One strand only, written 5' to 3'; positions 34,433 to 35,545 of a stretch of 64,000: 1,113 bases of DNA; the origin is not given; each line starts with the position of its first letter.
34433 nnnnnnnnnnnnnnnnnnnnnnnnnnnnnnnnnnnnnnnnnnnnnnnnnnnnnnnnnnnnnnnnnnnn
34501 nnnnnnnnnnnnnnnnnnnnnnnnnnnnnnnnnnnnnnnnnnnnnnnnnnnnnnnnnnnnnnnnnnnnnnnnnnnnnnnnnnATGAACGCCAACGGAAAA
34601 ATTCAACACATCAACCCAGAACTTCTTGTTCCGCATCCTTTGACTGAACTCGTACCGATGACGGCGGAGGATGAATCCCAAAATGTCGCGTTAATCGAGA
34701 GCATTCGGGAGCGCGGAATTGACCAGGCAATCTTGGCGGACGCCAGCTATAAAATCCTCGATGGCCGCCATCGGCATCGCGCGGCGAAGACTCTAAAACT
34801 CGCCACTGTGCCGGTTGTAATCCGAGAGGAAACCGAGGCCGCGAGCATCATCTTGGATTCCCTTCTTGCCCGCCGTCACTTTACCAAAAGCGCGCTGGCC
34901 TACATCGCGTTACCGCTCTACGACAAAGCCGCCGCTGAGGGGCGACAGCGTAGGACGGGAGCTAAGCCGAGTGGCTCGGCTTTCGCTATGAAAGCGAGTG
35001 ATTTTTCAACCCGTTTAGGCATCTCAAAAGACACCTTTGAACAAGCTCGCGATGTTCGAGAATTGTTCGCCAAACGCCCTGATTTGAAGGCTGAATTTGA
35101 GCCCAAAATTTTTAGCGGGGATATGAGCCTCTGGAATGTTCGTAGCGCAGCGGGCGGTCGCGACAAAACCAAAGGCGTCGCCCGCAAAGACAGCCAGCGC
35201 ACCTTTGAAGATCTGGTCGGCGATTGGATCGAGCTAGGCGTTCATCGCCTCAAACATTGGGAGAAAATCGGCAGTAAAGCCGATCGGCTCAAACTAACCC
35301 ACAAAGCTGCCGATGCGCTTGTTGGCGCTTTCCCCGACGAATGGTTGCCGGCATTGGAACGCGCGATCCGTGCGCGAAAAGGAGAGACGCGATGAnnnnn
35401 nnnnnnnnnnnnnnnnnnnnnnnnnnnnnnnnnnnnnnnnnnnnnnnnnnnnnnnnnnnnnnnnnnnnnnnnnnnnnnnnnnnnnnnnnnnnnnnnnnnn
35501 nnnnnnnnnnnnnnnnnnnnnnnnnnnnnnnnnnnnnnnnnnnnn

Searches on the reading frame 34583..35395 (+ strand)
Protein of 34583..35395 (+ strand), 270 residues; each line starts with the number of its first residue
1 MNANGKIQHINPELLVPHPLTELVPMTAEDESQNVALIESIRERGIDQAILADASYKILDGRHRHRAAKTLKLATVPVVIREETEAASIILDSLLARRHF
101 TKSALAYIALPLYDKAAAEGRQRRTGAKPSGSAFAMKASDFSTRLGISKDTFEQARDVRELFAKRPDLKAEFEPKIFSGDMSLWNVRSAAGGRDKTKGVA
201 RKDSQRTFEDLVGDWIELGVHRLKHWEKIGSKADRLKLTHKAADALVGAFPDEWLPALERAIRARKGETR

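Call 26: search_protein_families(library=phrogs, proteins=[window:34583-35395:+], max_evalue=0.001)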
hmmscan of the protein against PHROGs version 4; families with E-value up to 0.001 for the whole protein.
window:34583-35395:+ (270 aa): 16 families
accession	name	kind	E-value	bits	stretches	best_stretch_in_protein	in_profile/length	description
phrog_4715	-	DNA, RNA and nucleotide metabolism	2.1e-11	43.9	1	2-130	142-273/630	ParB-like partition protein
phrog_6218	-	DNA, RNA and nucleotide metabolism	4.8e-11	43.5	1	7-87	5-86/506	ParB-like partition protein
phrog_21315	-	unknown function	1.4e-08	35.1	1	17-160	17-153/415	-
phrog_930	-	DNA, RNA and nucleotide metabolism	6.8e-08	33.6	1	6-85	6-81/223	ParB-like partition protein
phrog_8071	-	DNA, RNA and nucleotide metabolism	7.2e-07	29.8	1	19-91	11-90/389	ParB-like partition protein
phrog_498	-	other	8.4e-07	28.9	1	32-89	56-119/633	DNA methyltransferase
phrog_620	-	DNA, RNA and nucleotide metabolism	1e-06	30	1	32-82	30-80/217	ParB-like partition protein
phrog_15396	-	DNA, RNA and nucleotide metabolism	1.2e-05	26.3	1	30-86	23-80/258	ParB-like partition nuclease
phrog_12047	-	DNA, RNA and nucleotide metabolism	2.2e-05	25.1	1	37-126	24-116/301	ParB-like partition nuclease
phrog_940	-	DNA, RNA and nucleotide metabolism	3e-05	24.4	1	32-85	27-80/388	nuclease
phrog_723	-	DNA, RNA and nucleotide metabolism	4.1e-05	24.5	1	31-89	29-97/223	ParB-like partition protein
phrog_3264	-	DNA, RNA and nucleotide metabolism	6e-05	23.8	1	35-85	73-129/337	ParB-like partition protein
phrog_1033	-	DNA, RNA and nucleotide metabolism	9.4e-05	23.3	1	9-90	35-125/334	ParB-like partition protein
phrog_26387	-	DNA, RNA and nucleotide metabolism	0.00017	22.1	1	30-82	29-86/252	ParB-like partition nuclease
phrog_2159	-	DNA, RNA and nucleotide metabolism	0.00032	21.2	0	36-80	86-140/365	ParB-like partition protein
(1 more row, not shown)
